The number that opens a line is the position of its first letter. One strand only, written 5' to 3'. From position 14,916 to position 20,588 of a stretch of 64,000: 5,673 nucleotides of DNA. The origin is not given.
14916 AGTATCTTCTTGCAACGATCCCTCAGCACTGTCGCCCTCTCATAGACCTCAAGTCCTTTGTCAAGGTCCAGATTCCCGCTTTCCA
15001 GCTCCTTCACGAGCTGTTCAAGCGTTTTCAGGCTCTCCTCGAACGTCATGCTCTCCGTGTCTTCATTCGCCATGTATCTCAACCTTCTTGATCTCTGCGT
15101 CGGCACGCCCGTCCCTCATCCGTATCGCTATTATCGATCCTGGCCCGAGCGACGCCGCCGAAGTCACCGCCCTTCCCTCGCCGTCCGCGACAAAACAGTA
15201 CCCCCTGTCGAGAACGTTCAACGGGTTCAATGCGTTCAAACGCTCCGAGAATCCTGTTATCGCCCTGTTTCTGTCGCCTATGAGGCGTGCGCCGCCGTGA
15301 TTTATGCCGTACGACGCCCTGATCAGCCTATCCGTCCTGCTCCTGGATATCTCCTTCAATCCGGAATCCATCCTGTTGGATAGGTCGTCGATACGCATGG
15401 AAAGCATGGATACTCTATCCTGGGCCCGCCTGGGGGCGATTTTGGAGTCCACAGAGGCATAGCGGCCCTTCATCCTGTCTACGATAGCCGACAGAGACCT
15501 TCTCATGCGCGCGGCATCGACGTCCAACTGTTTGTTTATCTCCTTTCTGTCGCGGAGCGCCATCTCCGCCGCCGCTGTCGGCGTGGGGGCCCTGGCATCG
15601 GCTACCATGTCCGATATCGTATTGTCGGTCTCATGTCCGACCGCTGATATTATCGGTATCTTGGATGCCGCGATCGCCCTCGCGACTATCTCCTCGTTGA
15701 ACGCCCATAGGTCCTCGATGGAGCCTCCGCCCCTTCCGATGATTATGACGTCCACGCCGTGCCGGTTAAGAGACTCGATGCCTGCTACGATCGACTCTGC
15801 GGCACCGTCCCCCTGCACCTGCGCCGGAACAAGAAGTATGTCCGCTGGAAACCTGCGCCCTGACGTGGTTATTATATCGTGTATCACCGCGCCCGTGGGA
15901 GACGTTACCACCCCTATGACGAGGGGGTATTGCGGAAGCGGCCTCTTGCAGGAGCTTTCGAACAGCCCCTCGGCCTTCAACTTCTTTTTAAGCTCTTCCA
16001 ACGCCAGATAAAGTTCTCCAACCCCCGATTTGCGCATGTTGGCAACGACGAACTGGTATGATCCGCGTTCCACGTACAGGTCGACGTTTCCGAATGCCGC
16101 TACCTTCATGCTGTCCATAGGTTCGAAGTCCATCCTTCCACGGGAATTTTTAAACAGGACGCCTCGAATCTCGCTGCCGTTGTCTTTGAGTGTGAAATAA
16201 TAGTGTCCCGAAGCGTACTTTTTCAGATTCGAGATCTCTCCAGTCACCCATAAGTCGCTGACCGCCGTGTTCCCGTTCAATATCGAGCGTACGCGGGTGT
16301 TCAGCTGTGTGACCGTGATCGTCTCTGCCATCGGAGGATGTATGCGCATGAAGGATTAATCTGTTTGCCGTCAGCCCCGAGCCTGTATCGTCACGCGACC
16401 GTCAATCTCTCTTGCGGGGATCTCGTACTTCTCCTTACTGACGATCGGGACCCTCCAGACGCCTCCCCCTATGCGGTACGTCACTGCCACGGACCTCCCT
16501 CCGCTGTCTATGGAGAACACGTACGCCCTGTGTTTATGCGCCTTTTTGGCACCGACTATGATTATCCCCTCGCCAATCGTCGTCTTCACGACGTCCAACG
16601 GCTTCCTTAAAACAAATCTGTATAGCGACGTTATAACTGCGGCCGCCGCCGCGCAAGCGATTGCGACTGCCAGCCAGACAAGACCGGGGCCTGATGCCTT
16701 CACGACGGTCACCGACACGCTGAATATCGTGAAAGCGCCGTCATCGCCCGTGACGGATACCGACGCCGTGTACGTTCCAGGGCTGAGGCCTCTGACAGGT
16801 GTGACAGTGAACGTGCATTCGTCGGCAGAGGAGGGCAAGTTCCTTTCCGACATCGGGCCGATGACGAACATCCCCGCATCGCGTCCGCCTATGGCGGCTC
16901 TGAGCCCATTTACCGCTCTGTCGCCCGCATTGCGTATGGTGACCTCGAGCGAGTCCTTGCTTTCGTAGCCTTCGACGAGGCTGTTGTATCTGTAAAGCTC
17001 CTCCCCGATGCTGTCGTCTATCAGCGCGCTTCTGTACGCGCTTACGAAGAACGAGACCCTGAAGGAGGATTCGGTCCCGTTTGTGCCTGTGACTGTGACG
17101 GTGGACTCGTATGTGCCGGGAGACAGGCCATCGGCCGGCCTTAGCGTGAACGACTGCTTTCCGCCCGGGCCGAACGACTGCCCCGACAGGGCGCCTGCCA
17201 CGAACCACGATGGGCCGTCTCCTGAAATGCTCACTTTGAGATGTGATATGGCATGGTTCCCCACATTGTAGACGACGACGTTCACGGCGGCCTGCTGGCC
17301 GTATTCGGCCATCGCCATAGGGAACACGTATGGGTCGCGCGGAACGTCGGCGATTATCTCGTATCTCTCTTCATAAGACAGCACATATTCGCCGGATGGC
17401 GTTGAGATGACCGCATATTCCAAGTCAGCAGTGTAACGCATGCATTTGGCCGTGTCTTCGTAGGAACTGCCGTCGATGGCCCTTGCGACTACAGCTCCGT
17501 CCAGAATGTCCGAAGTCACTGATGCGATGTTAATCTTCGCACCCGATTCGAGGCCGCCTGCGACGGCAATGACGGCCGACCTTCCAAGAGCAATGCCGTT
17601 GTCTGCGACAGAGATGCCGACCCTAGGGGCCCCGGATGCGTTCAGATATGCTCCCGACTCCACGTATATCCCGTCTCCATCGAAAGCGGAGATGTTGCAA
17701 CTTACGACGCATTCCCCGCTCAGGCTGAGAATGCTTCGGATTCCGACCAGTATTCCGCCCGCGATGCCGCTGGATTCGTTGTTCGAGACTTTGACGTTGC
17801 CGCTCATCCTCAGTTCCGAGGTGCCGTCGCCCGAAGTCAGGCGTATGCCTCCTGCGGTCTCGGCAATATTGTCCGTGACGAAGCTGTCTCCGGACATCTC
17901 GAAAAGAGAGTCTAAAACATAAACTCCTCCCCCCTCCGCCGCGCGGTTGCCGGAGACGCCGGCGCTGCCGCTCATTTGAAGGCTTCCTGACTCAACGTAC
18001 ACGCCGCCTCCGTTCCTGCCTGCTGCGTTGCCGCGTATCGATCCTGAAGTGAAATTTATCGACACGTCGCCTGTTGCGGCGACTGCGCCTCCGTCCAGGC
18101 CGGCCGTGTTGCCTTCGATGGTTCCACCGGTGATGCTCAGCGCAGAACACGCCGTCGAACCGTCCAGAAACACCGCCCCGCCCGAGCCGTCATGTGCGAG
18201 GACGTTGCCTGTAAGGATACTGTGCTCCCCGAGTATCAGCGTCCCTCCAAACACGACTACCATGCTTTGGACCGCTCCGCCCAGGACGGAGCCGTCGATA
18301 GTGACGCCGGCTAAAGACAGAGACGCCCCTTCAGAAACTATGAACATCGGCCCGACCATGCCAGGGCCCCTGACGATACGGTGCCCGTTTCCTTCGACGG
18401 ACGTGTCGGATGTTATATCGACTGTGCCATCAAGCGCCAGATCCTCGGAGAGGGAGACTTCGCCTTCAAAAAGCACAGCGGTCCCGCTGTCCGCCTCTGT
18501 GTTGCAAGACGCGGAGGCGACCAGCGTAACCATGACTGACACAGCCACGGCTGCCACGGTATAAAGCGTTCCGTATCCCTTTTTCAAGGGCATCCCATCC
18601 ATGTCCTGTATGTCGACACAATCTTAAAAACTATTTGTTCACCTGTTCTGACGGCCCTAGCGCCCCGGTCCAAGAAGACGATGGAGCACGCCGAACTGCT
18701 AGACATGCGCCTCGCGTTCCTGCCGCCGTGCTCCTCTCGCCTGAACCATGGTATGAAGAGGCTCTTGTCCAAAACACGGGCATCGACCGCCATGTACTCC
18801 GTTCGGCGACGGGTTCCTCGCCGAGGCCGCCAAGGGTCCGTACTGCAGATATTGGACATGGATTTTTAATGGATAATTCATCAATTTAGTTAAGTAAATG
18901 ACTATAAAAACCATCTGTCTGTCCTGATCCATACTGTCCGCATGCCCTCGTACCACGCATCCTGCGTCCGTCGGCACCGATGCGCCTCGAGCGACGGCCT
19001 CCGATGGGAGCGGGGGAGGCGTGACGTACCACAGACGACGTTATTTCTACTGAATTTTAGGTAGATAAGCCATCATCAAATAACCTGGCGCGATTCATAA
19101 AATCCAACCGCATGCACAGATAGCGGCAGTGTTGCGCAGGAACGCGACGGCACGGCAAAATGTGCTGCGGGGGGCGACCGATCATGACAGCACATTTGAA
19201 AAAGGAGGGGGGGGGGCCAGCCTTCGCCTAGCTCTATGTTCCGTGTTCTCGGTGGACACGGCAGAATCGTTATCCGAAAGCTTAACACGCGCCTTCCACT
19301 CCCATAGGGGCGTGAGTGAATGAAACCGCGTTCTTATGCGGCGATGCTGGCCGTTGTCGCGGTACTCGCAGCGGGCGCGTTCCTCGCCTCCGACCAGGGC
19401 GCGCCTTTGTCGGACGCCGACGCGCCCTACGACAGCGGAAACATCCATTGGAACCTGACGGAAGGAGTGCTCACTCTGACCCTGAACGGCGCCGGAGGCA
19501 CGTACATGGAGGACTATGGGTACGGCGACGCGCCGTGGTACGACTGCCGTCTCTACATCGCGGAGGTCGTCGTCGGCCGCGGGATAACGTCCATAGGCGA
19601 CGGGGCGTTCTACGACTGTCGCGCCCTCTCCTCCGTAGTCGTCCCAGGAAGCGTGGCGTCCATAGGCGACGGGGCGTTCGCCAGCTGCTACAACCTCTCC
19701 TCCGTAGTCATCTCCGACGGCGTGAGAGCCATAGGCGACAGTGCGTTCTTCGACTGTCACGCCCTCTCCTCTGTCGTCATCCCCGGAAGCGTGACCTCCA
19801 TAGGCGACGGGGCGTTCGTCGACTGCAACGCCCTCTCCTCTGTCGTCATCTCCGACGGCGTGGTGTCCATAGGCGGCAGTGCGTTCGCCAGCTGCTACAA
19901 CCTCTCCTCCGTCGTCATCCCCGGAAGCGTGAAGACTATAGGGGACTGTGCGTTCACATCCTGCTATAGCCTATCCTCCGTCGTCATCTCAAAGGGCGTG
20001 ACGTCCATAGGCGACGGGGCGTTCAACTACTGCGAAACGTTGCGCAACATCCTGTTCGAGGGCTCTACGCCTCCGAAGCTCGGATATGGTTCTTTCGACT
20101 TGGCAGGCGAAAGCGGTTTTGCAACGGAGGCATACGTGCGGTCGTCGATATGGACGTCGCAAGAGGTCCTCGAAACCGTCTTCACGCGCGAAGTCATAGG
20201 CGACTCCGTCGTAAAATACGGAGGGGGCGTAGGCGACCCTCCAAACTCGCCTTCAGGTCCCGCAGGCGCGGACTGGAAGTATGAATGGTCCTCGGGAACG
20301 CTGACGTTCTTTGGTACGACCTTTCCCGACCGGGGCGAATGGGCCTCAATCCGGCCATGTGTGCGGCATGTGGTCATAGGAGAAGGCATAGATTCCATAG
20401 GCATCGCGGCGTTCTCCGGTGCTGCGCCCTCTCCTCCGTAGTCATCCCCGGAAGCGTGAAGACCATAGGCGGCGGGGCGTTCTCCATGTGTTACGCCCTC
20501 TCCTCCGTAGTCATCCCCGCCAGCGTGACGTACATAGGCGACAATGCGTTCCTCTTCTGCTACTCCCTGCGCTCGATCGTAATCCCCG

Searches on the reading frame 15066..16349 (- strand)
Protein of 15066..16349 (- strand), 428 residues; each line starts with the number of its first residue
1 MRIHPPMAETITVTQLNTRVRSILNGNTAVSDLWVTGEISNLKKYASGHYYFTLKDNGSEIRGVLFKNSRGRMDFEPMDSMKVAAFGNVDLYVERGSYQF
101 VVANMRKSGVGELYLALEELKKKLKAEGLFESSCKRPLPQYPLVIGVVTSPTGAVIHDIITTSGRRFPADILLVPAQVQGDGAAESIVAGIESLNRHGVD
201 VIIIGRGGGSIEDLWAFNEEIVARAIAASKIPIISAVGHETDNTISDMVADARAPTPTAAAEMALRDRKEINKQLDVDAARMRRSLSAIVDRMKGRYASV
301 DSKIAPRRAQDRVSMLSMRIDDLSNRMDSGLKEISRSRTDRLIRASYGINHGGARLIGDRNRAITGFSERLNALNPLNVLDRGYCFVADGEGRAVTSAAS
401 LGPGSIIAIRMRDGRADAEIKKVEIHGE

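Call 18: find_related_loci(query=A2, collection=genome_contigs, flank=5000)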
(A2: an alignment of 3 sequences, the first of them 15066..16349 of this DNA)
Query A2 (428 aa) in genome_contigs; peptide patterns used: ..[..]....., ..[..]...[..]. (x = any residue, [..] = any of these).
600 stretches matched a pattern (row limit reached: there are more); 572 encode a relative of the query (tblastn E <= 1e-3); the best 80 are kept; 80 distinct loci.
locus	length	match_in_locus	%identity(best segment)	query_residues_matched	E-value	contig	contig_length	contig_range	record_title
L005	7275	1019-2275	66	7-425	0e+0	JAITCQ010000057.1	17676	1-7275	MAG: Candidatus Methanoplasma sp. isolate Nl494_bin58 k119_287531, whole genome shotgun sequence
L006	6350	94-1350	65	7-425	2e-180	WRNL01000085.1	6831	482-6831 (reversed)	MAG: Methanomassiliicoccaceae archaeon isolate Th196P4bin4 JGI24702J35022_10006357, whole genome shotgun sequence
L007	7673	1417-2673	61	7-425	2e-172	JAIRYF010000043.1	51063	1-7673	MAG: Candidatus Methanoplasma glyptotermitis isolate Gsp477_bin30 k119_3758433, whole genome shotgun sequence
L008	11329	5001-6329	58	7-426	2e-159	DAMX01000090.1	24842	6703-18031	MAG TPA_asm: Methanomassiliicoccaceae archaeon UBA354 UBA354_contig_32755, whole genome shotgun sequence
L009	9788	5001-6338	54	5-423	2e-148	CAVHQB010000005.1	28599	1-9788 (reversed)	Lachnospiraceae bacterium isolate G02630-L1_cleanbin_000022 genome assembly, contig: Spades_G02630-L1_contig_731, whole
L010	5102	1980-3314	51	3-424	9e-147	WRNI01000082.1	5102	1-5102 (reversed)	MAG: Methanomassiliicoccaceae archaeon isolate Th196P4bin34 JGI24702J35022_10010778, whole genome shotgun sequence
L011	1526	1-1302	52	12-422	3e-142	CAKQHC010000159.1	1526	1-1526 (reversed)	MAG: uncultured Methanomassiliicoccales archaeon isolate REFINED_METABAT215_TOP10_CONTIGS_1500_ASSEMBLY_K77_MERGED__Hadz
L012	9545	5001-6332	55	7-427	1e-154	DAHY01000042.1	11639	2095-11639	MAG TPA_asm: Methanomassiliicoccaceae archaeon UBA404 UBA404_contig_13303, whole genome shotgun sequence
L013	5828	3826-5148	47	7-424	6e-118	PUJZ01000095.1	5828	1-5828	MAG: Methanomassiliicoccaceae archaeon isolate B1Sed10_99 B1-Sed10-C22049, whole genome shotgun sequence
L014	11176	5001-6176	47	12-424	9e-118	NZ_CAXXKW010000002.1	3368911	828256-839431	MAG: uncultured Methanolobus sp. isolate 63462039-51cf-4655-9c85-af1f4e349c88 contig_2, whole genome shotgun sequence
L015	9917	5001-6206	45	3-424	6e-109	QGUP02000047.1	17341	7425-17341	MAG: Bacillota bacterium isolate ZC4RG38 NODE_2840_length_17341_cov_11.193683, whole genome shotgun sequence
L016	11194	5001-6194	47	6-424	1e-103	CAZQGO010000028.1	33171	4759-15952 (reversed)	MAG TPA_asm: uncultured bacterium isolate SRP214966_co1_238 genome assembly, contig: NODE_1850_length_33171_cov_11.67257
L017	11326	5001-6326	41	11-428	4e-102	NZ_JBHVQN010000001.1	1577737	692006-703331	Gottfriedia sp. NPDC057991 NPDC057991_T35_B9.ctg-0001, whole genome shotgun sequence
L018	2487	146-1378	43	11-420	2e-106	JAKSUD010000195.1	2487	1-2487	MAG: archaeon isolate Horse_feces324 MAG324_195, whole genome shotgun sequence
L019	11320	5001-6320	42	6-422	6e-100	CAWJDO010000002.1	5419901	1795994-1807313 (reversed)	MAG: Bryobacterales bacterium isolate MFD06435.bin.1.198 genome assembly, contig: contig_17008, whole genome shotgun seq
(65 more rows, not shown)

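Call 64: search_protein_families(library=pfam, proteins=[window:15066-16349:-], max_evalue=0.001)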
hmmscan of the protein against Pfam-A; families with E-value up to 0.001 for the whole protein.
window:15066-16349:- (428 aa): 3 families
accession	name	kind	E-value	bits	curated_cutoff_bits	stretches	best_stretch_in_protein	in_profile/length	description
PF02601.20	Exonuc_VII_L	-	5.9e-92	308.9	35.9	1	129-418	1-314/315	Exonuclease VII, large subunit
PF13742.12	tRNA_anti_2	-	8.6e-27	93.7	27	1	11-106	1-95/95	OB-fold nucleic acid binding domain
PF01336.31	tRNA_anti-codon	-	3.2e-07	30.6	27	1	34-106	2-73/75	OB-fold nucleic acid binding domain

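Call 70: find_homologous_proteins(query=window:15066-16349:-, max_evalue=1e-30)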
Query window:15066-16349:- (428 aa): 8000 proteins with E <= 1e-30 among 8000 candidates; the best 120 are listed.
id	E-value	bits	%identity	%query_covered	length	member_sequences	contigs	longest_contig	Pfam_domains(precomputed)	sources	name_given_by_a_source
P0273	1.0e-270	916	100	99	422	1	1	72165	PF02601.21,PF13742.13,PF01336.32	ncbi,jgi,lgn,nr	ncbi:MAG: exodeoxyribonuclease VII large subunit [Candidatus Methanoplasma sp.]|jgi:exodeoxyribonucl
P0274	2.6e-216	736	80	99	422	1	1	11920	PF02601.21,PF13742.13,PF01336.32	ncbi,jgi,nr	ncbi:MAG: exodeoxyribonuclease VII large subunit [Candidatus Methanoplasma sp.]|jgi:exodeoxyribonucl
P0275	1.3e-183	629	68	98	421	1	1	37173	PF02601.21,PF13742.13,PF01336.32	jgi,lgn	jgi:exodeoxyribonuclease VII large subunit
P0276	7.5e-181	620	68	98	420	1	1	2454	PF02601.21,PF13742.13,PF01336.32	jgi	jgi:exodeoxyribonuclease VII large subunit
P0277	2.4e-180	618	68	98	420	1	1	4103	PF02601.21,PF13742.13,PF01336.32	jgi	jgi:exodeoxyribonuclease VII large subunit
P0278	3.2e-180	618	67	98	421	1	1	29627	PF02601.21,PF13742.13,PF01336.32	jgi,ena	-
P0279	3.9e-178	611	67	98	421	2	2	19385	PF02601.21,PF13742.13,PF01336.32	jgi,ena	-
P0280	5.0e-178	610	67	98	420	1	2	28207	PF02601.21,PF13742.13,PF01336.32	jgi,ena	-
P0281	1.0e-177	609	68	98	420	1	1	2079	PF02601.21,PF13742.13,PF01336.32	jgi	-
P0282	1.2e-177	609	67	98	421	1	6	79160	PF02601.21,PF13742.13,PF01336.32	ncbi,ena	-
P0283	2.0e-177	608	68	98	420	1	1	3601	PF02601.21,PF13742.13,PF01336.32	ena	-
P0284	3.1e-177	608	66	98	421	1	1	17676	PF02601.21,PF13742.13,PF01336.32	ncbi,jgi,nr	ncbi:MAG: exodeoxyribonuclease VII large subunit [Candidatus Methanoplasma sp.]|jgi:exodeoxyribonucl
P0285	3.2e-177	608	68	98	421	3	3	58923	PF02601.21,PF13742.13,PF01336.32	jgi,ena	-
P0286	4.1e-177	607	67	98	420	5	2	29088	PF02601.21,PF13742.13,PF01336.32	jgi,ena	-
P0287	1.5e-176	606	66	98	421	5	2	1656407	PF02601.21,PF13742.13,PF01336.32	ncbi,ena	-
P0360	3.6e-153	529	58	98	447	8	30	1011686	PF02601.21,PF13742.13,PF01336.32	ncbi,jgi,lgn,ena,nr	ncbi:MAG: exodeoxyribonuclease VII large subunit [Candidatus Methanomethylophilaceae archaeon]|jgi:e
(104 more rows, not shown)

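Call 71: find_encoding_contigs(protein=P0287, flank=5000, max_places=1)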
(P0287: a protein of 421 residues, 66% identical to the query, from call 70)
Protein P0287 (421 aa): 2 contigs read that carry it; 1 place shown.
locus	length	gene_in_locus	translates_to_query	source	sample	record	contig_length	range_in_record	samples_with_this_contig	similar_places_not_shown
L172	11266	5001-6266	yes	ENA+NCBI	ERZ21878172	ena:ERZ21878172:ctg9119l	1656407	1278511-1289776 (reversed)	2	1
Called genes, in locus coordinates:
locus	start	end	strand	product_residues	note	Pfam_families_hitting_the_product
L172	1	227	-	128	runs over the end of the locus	PF13534:Fer4_17 (faint), PF00037:Fer4, PF12797:Fer4_2 (weak), PF12837:Fer4_6 (weak), PF13237:Fer4_10, PF14697:Fer4_21, PF12838:Fer4_7, PF13187:Fer4_9, +1 more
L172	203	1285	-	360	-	PF00374:NiFeSe_Hases, PF00346:Complex1_49kDa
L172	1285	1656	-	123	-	PF00329:Complex1_30kDa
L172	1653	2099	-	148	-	PF01058:Oxidored_q6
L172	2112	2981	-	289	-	PF00146:NADHdh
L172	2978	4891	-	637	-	PF00662:Proton_antipo_N, PF00361:Proton_antipo_M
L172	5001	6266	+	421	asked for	PF13742:tRNA_anti_2, PF01336:tRNA_anti-codon (weak), PF02601:Exonuc_VII_L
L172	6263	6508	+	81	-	PF02609:Exonuc_VII_S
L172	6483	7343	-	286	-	PF14491:DUF4435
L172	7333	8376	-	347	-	PF00005:ABC_tran (faint), PF13175:AAA_15, PF13304:AAA_21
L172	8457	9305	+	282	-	PF12895:ANAPC3 (faint), PF14559:TPR_19 (faint)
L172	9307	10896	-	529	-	PF02386:TrkH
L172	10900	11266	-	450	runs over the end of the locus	PF01262:AlaDh_PNT_C (faint), PF02254:TrkA_N, PF03435:Sacchrp_dh_NADP (faint), PF03807:F420_oxidored (faint), PF02080:TrkA_C, PF02254:TrkA_N, PF02080:TrkA_C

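Call 72: find_encoding_contigs(protein=P0360, flank=5000, max_places=1)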
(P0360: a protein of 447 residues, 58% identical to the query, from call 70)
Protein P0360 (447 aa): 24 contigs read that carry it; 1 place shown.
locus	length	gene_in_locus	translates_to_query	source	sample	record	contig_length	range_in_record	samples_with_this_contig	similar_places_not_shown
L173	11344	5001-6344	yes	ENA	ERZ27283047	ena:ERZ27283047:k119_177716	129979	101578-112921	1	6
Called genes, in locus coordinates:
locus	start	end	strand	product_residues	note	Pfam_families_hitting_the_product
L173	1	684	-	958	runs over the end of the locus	PF00580:UvrD-helicase, PF13245:AAA_19, PF13361:UvrD_C, PF13538:UvrD_C_2 (faint)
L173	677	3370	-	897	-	PF12705:PDDEXK_1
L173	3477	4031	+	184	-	-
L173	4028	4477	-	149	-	-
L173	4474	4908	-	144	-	PF14539:DUF4442 (faint), PF03061:4HBT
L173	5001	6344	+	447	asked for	PF13742:tRNA_anti_2, PF01336:tRNA_anti-codon (weak), PF02601:Exonuc_VII_L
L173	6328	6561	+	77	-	PF02609:Exonuc_VII_S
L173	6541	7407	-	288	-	PF14491:DUF4435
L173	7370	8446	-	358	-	PF02463:SMC_N (faint), PF13476:AAA_23 (weak), PF00005:ABC_tran (faint), PF13304:AAA_21, PF13175:AAA_15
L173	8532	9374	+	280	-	PF13428:TPR_14 (faint), PF13432:TPR_16 (faint), PF14559:TPR_19 (faint)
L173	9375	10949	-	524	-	PF02386:TrkH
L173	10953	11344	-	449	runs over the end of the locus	PF00070:Pyr_redox (faint), PF01262:AlaDh_PNT_C (faint), PF02254:TrkA_N, PF03435:Sacchrp_dh_NADP (faint), PF07992:Pyr_redox_2 (faint), PF02080:TrkA_C (weak), PF02254:TrkA_N, PF02080:TrkA_C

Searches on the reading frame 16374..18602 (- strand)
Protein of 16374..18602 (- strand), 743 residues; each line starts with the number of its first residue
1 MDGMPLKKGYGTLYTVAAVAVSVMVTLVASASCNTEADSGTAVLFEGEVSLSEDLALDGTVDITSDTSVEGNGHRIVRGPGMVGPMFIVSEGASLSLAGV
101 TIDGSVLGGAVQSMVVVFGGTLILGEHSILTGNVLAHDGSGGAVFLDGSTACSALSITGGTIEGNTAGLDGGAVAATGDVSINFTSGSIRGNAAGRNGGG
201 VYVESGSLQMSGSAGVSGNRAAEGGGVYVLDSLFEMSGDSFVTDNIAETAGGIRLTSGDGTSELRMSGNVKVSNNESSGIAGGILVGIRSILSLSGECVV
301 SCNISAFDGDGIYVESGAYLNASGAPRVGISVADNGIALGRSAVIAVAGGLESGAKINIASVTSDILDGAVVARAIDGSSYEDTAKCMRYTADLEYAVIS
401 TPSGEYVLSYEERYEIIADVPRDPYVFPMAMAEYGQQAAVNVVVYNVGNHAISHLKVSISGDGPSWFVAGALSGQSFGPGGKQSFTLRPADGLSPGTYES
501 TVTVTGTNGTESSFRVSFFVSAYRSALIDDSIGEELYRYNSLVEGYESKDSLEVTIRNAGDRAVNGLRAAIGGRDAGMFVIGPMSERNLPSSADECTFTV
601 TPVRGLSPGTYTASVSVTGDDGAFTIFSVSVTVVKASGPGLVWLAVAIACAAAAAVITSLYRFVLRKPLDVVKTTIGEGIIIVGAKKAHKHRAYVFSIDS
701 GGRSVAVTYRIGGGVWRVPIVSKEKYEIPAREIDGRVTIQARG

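Call 64: search_protein_families(library=pfam, proteins=[window:16374-18602:-], max_evalue=0.001)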
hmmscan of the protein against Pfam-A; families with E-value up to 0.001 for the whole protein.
window:16374-18602:- (743 aa): 1 family
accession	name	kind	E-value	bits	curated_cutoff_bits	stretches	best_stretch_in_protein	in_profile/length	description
PF08428.16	Rib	-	0.00025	22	27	0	588-634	31-75/76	Rib domain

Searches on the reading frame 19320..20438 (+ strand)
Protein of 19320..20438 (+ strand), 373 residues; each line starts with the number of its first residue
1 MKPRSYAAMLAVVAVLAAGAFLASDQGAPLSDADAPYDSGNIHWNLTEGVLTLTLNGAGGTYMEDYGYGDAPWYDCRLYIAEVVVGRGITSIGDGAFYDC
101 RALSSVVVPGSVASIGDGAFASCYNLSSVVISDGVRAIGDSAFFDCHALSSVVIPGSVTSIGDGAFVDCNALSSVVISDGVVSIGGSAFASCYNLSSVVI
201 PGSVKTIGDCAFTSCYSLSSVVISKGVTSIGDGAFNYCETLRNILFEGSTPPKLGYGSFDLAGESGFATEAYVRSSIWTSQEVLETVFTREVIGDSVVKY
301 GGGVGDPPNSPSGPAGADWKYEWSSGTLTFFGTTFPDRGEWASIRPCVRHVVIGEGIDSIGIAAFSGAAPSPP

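Call 64: search_protein_families(library=pfam, proteins=[window:19320-20438:+], max_evalue=0.001)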
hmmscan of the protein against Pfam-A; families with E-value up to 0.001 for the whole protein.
window:19320-20438:+ (373 aa): 2 families
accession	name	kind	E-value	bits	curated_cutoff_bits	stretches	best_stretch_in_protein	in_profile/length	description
PF13306.12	LRR_5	-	5.6e-54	181.9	27.7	2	137-249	2-111/127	BspA type Leucine rich repeat region (6 copies)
PF13855.12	LRR_8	-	0.00062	19.9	27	0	136-175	14-54/61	Leucine rich repeat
